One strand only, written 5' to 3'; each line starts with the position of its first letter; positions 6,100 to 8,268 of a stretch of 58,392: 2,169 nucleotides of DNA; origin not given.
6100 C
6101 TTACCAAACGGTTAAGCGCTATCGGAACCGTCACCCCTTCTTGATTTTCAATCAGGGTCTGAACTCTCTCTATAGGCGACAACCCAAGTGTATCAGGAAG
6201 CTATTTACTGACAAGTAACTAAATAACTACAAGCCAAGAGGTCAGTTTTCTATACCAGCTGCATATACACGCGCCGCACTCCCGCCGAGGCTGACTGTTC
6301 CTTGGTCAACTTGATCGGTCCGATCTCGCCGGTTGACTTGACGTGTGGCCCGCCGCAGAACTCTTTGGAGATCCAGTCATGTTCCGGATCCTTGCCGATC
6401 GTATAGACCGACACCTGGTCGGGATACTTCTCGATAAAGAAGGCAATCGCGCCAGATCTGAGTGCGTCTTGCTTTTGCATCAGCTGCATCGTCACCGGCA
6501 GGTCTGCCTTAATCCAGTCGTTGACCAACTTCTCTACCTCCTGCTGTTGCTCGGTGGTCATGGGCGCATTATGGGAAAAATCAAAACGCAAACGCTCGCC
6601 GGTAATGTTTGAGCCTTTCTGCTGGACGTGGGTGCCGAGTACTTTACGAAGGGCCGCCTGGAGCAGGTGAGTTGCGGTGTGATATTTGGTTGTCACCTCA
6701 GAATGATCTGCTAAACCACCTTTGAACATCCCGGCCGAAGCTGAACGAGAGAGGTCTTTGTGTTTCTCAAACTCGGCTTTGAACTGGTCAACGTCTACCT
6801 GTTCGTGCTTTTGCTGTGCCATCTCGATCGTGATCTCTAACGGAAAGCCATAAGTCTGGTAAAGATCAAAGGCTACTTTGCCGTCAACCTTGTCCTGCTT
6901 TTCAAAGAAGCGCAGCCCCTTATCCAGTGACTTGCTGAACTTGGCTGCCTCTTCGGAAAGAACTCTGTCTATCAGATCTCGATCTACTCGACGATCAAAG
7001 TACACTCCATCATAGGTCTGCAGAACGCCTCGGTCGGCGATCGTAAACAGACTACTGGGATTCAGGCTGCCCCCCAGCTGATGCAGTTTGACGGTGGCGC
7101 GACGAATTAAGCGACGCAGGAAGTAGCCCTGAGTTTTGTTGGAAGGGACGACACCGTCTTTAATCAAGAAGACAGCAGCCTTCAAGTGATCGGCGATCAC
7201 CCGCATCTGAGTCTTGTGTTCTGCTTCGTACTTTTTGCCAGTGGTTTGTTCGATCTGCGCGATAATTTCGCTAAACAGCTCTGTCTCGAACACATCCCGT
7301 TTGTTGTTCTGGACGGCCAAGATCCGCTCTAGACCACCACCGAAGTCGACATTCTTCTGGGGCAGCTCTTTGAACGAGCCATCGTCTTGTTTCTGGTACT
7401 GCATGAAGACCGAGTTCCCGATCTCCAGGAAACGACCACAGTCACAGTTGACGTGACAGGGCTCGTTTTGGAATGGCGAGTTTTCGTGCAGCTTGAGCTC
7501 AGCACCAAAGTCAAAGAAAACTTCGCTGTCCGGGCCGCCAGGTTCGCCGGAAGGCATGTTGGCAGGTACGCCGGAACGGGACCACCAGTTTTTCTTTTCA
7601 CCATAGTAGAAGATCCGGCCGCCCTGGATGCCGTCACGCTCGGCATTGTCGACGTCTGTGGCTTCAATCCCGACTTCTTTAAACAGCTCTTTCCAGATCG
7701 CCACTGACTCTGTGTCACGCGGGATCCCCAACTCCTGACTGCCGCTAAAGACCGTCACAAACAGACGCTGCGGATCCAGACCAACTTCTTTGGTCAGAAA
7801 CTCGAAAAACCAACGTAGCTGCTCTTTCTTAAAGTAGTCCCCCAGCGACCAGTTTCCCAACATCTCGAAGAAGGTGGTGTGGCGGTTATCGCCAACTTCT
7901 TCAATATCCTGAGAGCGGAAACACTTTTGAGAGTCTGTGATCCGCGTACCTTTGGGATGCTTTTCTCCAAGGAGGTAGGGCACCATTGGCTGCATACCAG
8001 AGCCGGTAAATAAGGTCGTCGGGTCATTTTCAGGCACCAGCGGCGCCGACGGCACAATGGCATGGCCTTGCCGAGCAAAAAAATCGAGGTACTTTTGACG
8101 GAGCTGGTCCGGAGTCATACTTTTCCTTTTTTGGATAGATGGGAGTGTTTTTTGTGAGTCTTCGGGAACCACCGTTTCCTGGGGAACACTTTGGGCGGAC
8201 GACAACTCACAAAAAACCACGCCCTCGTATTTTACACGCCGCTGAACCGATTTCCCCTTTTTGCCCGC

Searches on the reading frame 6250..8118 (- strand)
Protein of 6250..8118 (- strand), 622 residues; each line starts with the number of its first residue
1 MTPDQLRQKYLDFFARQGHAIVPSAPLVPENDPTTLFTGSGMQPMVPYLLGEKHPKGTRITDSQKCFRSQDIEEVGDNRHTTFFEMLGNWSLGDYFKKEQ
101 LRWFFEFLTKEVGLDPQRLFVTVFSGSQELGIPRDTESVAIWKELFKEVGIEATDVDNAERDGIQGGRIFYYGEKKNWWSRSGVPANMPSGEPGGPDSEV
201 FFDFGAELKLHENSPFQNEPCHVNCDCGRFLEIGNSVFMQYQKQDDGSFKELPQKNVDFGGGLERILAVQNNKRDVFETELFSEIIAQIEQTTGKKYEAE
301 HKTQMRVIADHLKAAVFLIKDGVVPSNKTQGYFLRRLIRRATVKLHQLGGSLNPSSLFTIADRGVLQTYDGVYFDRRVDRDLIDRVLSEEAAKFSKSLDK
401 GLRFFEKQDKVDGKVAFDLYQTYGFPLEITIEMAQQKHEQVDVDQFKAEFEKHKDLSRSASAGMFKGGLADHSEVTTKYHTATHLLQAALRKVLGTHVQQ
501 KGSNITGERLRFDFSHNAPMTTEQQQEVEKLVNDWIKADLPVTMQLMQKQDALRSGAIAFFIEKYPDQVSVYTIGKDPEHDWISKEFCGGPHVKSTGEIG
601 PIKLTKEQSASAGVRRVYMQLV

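Call 39: find_encoding_contigs(protein=window:6250-8118:-, flank=8000, max_places=10)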
Protein window:6250-8118:- (622 aa): no gene with exactly this product is on record in the collection.

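Call 44: find_homologous_proteins(query=window:6250-8118:-, max_evalue=1e-80)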
Query window:6250-8118:- (622 aa): 8000 proteins with E <= 1e-80 among 8000 candidates; the best 120 are listed.
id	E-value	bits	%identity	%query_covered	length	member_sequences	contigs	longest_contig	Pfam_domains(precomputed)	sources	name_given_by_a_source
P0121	0.0e+0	1435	100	100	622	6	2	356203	PF01411.25,PF07973.20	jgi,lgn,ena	-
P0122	0.0e+0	1428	99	100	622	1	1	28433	PF01411.25,PF07973.20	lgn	-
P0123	0.0e+0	1261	86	100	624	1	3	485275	PF01411.25,PF07973.20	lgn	-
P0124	0.0e+0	1239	84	100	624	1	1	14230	PF01411.25,PF07973.20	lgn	-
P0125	0.0e+0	1236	84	100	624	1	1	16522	PF01411.25,PF07973.20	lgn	-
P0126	0.0e+0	1234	85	100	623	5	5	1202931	PF01411.25,PF07973.20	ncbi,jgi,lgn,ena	-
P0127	0.0e+0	1207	82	100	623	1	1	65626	PF01411.25,PF07973.20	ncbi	-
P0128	0.0e+0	1146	79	100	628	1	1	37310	PF01411.25,PF07973.20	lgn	-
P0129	0.0e+0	1132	78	99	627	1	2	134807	PF01411.25,PF07973.20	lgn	-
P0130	0.0e+0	1130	78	100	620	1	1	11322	PF01411.25,PF07973.20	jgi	jgi:alanyl-tRNA synthetase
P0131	0.0e+0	1115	77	100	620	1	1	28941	PF01411.25,PF07973.20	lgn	-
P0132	0.0e+0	1113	77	99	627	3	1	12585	PF01411.25,PF07973.20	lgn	-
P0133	0.0e+0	1108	78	100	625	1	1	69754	PF01411.25,PF07973.20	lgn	-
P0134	0.0e+0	1105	77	99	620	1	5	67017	PF01411.25,PF07973.20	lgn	-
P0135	0.0e+0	1104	76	100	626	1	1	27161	PF01411.25,PF07973.20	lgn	-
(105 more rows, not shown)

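Call 45: find_encoding_contigs(protein=P0121, flank=10000, max_places=6)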
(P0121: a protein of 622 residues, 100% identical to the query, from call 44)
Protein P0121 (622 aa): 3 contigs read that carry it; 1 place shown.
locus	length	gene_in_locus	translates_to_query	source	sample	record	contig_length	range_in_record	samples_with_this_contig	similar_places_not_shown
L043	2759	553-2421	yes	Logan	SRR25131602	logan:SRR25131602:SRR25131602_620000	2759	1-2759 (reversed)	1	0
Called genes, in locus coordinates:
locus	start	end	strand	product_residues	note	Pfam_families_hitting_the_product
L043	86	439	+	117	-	PF12732:YtxH (weak)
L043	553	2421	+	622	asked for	PF01411:tRNA-synt_2c, PF07973:tRNA_SAD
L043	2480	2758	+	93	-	?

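Call 46: find_encoding_contigs(protein=P0126, flank=10000, max_places=3)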
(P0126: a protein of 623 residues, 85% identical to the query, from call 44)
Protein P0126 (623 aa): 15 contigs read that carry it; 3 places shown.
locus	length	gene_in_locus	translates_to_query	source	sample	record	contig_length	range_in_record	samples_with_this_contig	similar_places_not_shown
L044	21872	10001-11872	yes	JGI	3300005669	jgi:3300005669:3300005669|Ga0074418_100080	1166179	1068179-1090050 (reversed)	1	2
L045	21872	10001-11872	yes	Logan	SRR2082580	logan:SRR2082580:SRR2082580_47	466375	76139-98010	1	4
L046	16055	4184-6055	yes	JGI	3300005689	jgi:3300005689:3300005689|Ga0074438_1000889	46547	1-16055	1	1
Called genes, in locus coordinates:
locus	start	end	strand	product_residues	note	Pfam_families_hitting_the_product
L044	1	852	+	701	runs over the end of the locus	PF16927:HisKA_7TM, PF00512:HisKA, PF02518:HATPase_c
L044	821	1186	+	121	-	PF00072:Response_reg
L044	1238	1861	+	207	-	-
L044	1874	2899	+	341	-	PF01266:DAO (faint), PF07992:Pyr_redox_2, PF13454:NAD_binding_9 (faint), PF13738:Pyr_redox_3, PF13434:Lys_Orn_oxgnase (weak)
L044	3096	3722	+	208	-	PF02469:Fasciclin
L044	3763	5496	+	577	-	PF02683:DsbD_TM, PF13386:DsbD_2 (weak), PF00578:AhpC-TSA, PF08534:Redoxin, PF13905:Thioredoxin_8, PF17991:Thioredoxin_10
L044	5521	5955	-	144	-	PF01475:FUR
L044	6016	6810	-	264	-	PF13365:Trypsin_2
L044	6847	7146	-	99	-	-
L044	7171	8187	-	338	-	PF02492:cobW, PF03205:MobB (faint), PF07683:CobW_C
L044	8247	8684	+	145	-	PF09424:YqeY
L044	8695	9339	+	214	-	PF12844:HTH_19 (weak), PF13413:HTH_25, PF09136:Glucodextran_B (weak)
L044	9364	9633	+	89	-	-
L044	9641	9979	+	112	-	PF12732:YtxH (weak)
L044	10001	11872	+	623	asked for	PF01411:tRNA-synt_2c, PF07973:tRNA_SAD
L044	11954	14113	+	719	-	-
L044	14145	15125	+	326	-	PF04203:Sortase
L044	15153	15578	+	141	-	PF03652:RuvX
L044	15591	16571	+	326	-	PF02618:YceG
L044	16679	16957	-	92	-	-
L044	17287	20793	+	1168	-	PF04563:RNA_pol_Rpb2_1, PF04561:RNA_pol_Rpb2_2, PF04565:RNA_pol_Rpb2_3, PF10385:RNA_pol_Rpb2_45, PF00562:RNA_pol_Rpb2_6, PF04560:RNA_pol_Rpb2_7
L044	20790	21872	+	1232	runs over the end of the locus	PF04997:RNA_pol_Rpb1_1, PF00623:RNA_pol_Rpb1_2, PF04983:RNA_pol_Rpb1_3, PF05000:RNA_pol_Rpb1_4 (weak), PF04998:RNA_pol_Rpb1_5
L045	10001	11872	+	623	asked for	PF01411:tRNA-synt_2c, PF07973:tRNA_SAD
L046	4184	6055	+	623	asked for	PF01411:tRNA-synt_2c, PF07973:tRNA_SAD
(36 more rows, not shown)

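Call 50: list_cluster_members(proteins=[P0126, P0004, P0011, P0121])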
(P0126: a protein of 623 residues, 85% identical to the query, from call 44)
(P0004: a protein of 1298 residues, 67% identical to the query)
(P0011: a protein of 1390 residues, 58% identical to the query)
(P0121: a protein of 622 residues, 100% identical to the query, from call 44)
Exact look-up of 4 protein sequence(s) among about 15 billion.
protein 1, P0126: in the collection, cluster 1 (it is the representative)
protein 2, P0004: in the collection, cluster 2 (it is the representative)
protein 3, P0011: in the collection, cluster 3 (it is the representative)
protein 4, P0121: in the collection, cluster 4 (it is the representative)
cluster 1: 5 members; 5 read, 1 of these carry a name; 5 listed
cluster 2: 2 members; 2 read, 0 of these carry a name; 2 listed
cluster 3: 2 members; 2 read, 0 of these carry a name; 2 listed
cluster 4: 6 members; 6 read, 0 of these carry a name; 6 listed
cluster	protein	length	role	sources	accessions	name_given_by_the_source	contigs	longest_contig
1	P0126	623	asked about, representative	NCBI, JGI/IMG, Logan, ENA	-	-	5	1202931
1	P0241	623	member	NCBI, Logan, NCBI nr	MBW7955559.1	alanine--tRNA ligase [Patescibacteria group bacterium]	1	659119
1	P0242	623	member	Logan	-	-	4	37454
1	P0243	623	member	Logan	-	-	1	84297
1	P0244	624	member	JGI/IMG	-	-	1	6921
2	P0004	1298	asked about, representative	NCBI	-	-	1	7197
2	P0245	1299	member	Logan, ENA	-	-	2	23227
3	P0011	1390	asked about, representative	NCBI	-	-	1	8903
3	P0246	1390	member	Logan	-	-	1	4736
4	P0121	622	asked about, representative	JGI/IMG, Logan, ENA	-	-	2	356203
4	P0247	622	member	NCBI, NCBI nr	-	-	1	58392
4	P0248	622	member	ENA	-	-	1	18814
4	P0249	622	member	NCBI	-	-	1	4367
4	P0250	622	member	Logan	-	-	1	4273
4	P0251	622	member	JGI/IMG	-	-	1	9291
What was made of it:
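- Checked: The window appears to be the entire public contig: an AlaS cluster member sits on an NCBI contig of exactly 58,392 nt (call 50).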

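Call 51: find_encoding_contigs(protein=P0248, flank=10000, max_places=6)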
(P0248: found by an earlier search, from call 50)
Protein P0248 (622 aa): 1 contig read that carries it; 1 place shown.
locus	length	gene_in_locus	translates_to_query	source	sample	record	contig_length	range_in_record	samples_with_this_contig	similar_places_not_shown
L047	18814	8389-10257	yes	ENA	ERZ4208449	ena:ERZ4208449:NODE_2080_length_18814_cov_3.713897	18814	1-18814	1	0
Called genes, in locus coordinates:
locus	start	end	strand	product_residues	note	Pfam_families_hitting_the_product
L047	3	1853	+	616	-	?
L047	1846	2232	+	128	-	PF00072:Response_reg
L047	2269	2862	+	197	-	-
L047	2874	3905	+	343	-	PF01266:DAO (faint), PF07992:Pyr_redox_2, PF13434:Lys_Orn_oxgnase (faint), PF13454:NAD_binding_9 (faint), PF13738:Pyr_redox_3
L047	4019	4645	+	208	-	PF02469:Fasciclin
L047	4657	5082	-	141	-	PF01475:FUR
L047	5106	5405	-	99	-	-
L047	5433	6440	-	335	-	-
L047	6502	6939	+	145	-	PF09424:YqeY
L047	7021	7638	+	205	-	PF12844:HTH_19 (weak), PF13413:HTH_25, PF09136:Glucodextran_B (weak)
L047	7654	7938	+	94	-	-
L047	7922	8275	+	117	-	PF12732:YtxH (weak)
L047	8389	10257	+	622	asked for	PF01411:tRNA-synt_2c, PF07973:tRNA_SAD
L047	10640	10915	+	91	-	-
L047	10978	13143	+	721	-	-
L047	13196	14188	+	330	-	PF04203:Sortase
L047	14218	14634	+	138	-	PF03652:RuvX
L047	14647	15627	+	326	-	PF02618:YceG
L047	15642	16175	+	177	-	-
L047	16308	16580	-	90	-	-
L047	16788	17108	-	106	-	-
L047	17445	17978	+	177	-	-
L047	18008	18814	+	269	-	?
